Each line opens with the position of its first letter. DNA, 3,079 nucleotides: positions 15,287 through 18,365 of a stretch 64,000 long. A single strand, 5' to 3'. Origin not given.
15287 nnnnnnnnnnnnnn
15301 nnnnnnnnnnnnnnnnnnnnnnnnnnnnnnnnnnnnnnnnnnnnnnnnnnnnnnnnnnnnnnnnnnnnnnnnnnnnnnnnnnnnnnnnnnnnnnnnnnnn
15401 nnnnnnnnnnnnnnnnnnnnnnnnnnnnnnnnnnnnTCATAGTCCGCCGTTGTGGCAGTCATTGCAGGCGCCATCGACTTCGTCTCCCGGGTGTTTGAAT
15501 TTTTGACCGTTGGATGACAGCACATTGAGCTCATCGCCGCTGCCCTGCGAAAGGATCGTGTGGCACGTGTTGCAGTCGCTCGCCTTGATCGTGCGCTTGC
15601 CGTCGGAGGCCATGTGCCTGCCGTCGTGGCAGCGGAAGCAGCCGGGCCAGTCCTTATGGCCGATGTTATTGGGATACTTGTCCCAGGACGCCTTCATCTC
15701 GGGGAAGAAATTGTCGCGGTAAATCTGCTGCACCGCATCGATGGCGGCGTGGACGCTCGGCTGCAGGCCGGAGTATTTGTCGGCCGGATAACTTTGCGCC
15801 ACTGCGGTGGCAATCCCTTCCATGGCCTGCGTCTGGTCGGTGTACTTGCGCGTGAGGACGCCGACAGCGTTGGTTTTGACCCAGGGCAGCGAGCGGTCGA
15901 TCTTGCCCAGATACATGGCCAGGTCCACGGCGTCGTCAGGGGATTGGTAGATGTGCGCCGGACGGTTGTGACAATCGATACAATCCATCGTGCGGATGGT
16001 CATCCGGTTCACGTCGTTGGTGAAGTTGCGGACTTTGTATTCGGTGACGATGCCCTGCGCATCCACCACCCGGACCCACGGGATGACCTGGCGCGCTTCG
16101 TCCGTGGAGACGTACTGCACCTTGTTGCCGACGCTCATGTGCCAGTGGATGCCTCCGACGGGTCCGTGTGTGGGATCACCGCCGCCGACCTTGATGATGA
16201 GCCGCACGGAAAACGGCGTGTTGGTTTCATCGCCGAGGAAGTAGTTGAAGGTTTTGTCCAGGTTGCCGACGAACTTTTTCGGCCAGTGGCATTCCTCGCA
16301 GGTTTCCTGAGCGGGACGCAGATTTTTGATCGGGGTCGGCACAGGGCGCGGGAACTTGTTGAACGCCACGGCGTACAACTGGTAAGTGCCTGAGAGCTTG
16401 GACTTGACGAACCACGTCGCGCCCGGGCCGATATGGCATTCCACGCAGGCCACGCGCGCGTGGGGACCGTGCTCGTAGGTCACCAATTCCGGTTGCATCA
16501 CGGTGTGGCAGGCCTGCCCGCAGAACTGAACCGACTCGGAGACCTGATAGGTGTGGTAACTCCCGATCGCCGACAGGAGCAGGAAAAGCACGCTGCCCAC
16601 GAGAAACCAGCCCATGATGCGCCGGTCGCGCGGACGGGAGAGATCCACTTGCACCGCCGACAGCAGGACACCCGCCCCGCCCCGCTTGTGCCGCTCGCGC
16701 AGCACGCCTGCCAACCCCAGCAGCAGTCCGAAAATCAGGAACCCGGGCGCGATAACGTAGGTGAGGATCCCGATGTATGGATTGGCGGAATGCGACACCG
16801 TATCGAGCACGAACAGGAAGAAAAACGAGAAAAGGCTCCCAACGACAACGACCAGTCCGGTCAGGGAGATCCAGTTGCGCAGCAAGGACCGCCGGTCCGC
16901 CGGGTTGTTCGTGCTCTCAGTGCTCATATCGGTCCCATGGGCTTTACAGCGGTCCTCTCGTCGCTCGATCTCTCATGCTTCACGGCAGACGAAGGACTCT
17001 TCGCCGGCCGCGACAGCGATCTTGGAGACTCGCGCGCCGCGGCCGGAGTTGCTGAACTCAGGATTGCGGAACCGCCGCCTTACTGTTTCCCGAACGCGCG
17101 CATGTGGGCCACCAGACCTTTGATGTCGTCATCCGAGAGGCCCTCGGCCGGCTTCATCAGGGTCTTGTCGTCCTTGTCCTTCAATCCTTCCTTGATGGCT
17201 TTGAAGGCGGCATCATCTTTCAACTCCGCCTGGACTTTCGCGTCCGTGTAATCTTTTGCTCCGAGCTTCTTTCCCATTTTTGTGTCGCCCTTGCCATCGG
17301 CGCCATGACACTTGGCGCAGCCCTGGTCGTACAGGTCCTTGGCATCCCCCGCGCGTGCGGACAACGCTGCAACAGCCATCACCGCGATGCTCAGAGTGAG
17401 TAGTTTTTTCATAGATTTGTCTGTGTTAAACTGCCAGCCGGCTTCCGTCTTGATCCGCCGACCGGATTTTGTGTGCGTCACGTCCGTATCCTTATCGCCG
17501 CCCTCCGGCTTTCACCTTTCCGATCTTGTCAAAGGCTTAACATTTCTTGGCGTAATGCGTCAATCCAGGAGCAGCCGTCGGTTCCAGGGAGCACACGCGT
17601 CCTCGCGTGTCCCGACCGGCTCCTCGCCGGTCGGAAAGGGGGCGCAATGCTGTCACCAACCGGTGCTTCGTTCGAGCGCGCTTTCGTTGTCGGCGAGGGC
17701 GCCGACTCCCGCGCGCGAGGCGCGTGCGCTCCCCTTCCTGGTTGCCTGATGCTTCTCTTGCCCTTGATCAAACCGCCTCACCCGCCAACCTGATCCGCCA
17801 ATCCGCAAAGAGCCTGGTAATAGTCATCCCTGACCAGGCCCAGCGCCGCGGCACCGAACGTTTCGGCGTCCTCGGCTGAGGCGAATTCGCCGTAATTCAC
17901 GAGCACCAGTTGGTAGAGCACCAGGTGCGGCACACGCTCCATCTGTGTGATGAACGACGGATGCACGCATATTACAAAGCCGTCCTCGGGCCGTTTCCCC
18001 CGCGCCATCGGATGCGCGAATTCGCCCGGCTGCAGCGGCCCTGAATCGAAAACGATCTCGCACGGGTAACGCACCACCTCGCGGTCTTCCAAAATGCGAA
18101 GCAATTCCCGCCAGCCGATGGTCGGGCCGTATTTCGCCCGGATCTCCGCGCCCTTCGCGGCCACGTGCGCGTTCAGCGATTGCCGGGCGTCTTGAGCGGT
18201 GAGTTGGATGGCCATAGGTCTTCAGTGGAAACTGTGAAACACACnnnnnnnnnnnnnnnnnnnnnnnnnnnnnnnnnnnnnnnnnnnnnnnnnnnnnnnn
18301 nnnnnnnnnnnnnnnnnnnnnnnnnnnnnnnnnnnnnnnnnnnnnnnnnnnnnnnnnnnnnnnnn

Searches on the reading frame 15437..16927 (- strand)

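Call 3: search_protein_families(library=pfam, proteins=[window:15437-16927:-], max_evalue=0.01)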
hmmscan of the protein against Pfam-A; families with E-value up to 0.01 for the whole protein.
window:15437-16927:- (496 aa): 4 families
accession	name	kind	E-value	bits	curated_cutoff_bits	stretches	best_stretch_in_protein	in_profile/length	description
PF03264.19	Cytochrom_NNT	-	4.7e-11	43.2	24.1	1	102-192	5-99/174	NapC/NirT cytochrome c family, N-terminal region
PF14537.11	Cytochrom_c3_2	-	6.5e-07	30.2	25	1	429-494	8-66/79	Cytochrome c3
PF14522.11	Cytochrome_C7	-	2.3e-05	24.6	24.8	0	416-457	43-67/67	Cytochrome c7 and related cytochrome c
PF02085.21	Cytochrom_CIII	-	0.002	18.9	22.9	0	424-493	28-83/101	Class III cytochrome C family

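Call 23: search_protein_families(library=ncbifam, proteins=[window:15437-16927:-], max_evalue=0.001)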
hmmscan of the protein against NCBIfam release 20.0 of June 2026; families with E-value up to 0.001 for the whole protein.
window:15437-16927:- (496 aa): 4 families
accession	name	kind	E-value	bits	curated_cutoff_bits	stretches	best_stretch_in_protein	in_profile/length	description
TIGR03153.1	cytochr_NrfH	equivalog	7.9e-14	51.9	134.2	1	112-215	10-110/138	cytochrome c nitrite reductase small subunit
TIGR02161.1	napC_nirT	subfamily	7.9e-06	25.9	310.6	0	400-494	84-176/185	periplasmic nitrate (or nitrite) reductase c-type cytochrome, NapC/NirT family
TIGR02162.1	torC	equivalog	3.7e-05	23.2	478.2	0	106-190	17-106/387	pentaheme c-type cytochrome TorC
NF011606.0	PRK15032.1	equivalog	0.00043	19.5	455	0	97-187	9-103/390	pentaheme c-type cytochrome TorC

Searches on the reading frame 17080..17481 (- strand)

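Call 3: search_protein_families(library=pfam, proteins=[window:17080-17481:-], max_evalue=0.01)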
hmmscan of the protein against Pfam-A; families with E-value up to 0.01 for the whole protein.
window:17080-17481:- (133 aa): 2 families
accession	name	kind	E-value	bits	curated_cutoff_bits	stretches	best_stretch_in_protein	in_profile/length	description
PF00034.26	Cytochrom_C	-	3.9e-11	44.5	21.3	1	47-128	4-87/90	Cytochrome c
PF13442.11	Cytochrome_CBB3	-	3.9e-09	37.1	27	1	44-127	3-68/68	Cytochrome C oxidase, cbb3-type, subunit III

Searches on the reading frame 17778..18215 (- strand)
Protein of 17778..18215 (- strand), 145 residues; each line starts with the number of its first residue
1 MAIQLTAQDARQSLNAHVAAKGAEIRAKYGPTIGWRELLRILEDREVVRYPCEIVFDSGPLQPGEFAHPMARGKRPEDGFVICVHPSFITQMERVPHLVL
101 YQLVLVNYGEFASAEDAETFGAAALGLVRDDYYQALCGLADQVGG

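Call 3: search_protein_families(library=pfam, proteins=[window:17778-18215:-], max_evalue=0.01)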
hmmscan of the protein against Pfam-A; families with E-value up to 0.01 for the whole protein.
window:17778-18215:- (145 aa): 0 families

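Call 4: search_protein_families(library=ncbifam, proteins=[window:17778-18215:-], max_evalue=0.01)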
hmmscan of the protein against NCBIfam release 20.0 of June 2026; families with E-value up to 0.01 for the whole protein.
window:17778-18215:- (145 aa): 0 families

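Call 57: find_homologous_proteins(query=window:17778-18215:-, max_evalue=0.001)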
Query window:17778-18215:- (145 aa): 2675 proteins with E <= 0.001 among 2740 candidates; the best 120 are listed.
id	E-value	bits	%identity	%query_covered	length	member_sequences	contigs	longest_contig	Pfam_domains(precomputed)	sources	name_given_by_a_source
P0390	4.1e-92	324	100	100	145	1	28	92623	-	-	-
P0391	1.5e-91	322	99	100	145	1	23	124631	-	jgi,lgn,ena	jgi:hypothetical protein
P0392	1.7e-91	322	99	100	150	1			-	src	-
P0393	2.0e-91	321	99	100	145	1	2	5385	-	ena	-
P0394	5.5e-91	320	99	100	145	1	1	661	-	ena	-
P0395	7.7e-91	319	99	100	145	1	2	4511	-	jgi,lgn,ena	jgi:hypothetical protein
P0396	1.1e-90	319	99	100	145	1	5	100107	-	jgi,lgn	jgi:hypothetical protein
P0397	1.5e-90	319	98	100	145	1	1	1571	-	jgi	jgi:hypothetical protein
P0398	4.1e-90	317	98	100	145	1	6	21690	-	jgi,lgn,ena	jgi:hypothetical protein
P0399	2.0e-89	315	98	100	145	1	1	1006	-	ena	-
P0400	1.4e-87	309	95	100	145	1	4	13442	-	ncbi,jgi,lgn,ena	ncbi:MAG: hypothetical protein ABSA69_05090 [Verrucomicrobiota bacterium]|jgi:hypothetical protein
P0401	1.5e-74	267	83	99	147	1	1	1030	-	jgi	jgi:hypothetical protein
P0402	1.5e-72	260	79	100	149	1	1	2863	-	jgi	jgi:hypothetical protein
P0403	2.1e-72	260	79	100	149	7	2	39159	-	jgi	jgi:hypothetical protein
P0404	2.1e-72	260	80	100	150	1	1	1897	-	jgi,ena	-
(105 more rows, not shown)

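Call 61: search_solved_structures(query=window:17778-18215:-, max_evalue=1)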
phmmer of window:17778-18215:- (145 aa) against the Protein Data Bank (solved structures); distinct sequences matched with E-value up to 1: 0.

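Call 67: predict_structure(alignment_id=A3)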
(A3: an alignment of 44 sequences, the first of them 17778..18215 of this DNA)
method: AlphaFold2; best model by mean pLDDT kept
length: 145 residues; sequences in the alignment: 44
mean_pLDDT: 90.9   pTM: 0.85
mean pLDDT of the five models: 90.9, 90.5, 89.4, 88.7, 88.1
residues with pLDDT >= 90: 117; 70-90: 18; 50-70: 7; < 50: 3
segments of 3 or more residues with pLDDT < 50: none
pLDDT, mean of each block of 10 residues (from residue 1): 61 89 97 96 95 95 91 93 95 96 93 94 97 93 67
secondary structure, 60 per line:
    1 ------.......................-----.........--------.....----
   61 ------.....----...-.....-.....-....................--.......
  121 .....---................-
elements in order: H7-29 H35-43 E52-56 E67-71 E80-84 H86-90 H92-111 H114-125 H129-144

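Call 70: fold_search(model_id=the predicted structure, library=pdb)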
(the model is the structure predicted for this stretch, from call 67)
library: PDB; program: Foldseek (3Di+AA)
matches with E <= 10: 32; with E <= 0.001: 0
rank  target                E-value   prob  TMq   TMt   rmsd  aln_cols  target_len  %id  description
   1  6ut3_B                1.1e+00  0.06  0.20  0.11  10.4       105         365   12  X-ray structure of Thermococcus gammatolerans McrB AAA+ domain hexamer in P21 symmetry (released 2020-10-21)
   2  6cyy_A                1.5e+00  0.20  0.36  0.19   7.9       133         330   17  Mycobacterium tuberculosis transcriptional regulator (released 2019-04-17)
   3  6cz6_D                2.7e+00  0.12  0.35  0.19   7.8       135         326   16  Mycobacterium tuberculosis transcriptional regulator (released 2019-04-17)
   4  9h2j_A                2.8e+00  0.07  0.27  0.19  15.2       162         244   10  AcMNPV apical cap - C14 anchor complex only (released 2025-06-04)
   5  2x3c                  2.8e+00  0.06  0.27  0.17  14.9       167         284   18  AsaP1 inactive mutant E294Q, an extracellular toxic zinc metalloendopeptidase (released 2011-02-02)
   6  6cyj_A                3.1e+00  0.13  0.37  0.20   7.3       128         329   16  Mycobacterium tuberculosis transcriptional regulator (released 2019-04-17)
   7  6d2s                  3.1e+00  0.12  0.38  0.24   8.2       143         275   14  Mycobacterium tuberculosis transcriptional regulator (released 2019-04-17)
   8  8vwj_S                3.1e+00  0.07  0.28  0.20  14.6       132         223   17  The base complex of the AcMNPV baculovirus nucleocapsid (Class 2, localised reconstruction) (released 2024-11-06)
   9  3dti                  3.7e+00  0.07  0.29  0.21   7.3       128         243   17  Crystal structure of the IRRE protein, a central regulator of DNA damage repair in deinococcaceae (released 2009-02-10)
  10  3fi7                  4.3e+00  0.02  0.17  0.14  16.4       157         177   11  Crystal Structure of the autolysin Auto (Lmo1076) from Listeria monocytogenes, catalytic domain (released 2009-04-07)
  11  3wy0_A                5.1e+00  0.02  0.16  0.07  15.2       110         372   15  The I375W mutant of CsyB complexed with CoA-SH (released 2015-01-14)
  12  8c3w                  5.7e+00  0.16  0.22  0.15   6.7        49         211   20  Crystal structure of a computationally designed heme binding protein, dnHEM1 (released 2023-07-05)
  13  3qop_A                6.0e+00  0.33  0.17  0.12   0.5        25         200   24  Domain-domain flexibility leads to allostery within the camp receptor protein (CRP) (released 2012-04-04)
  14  7raa_B                6.0e+00  0.03  0.21  0.23  14.1       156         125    8  Designed StabIL-2 seq15 (released 2022-03-16)
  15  7pzb_A                6.3e+00  0.09  0.21  0.14   6.1        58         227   22  Structure of the Clr-cAMP-DNA complex (released 2022-11-02)
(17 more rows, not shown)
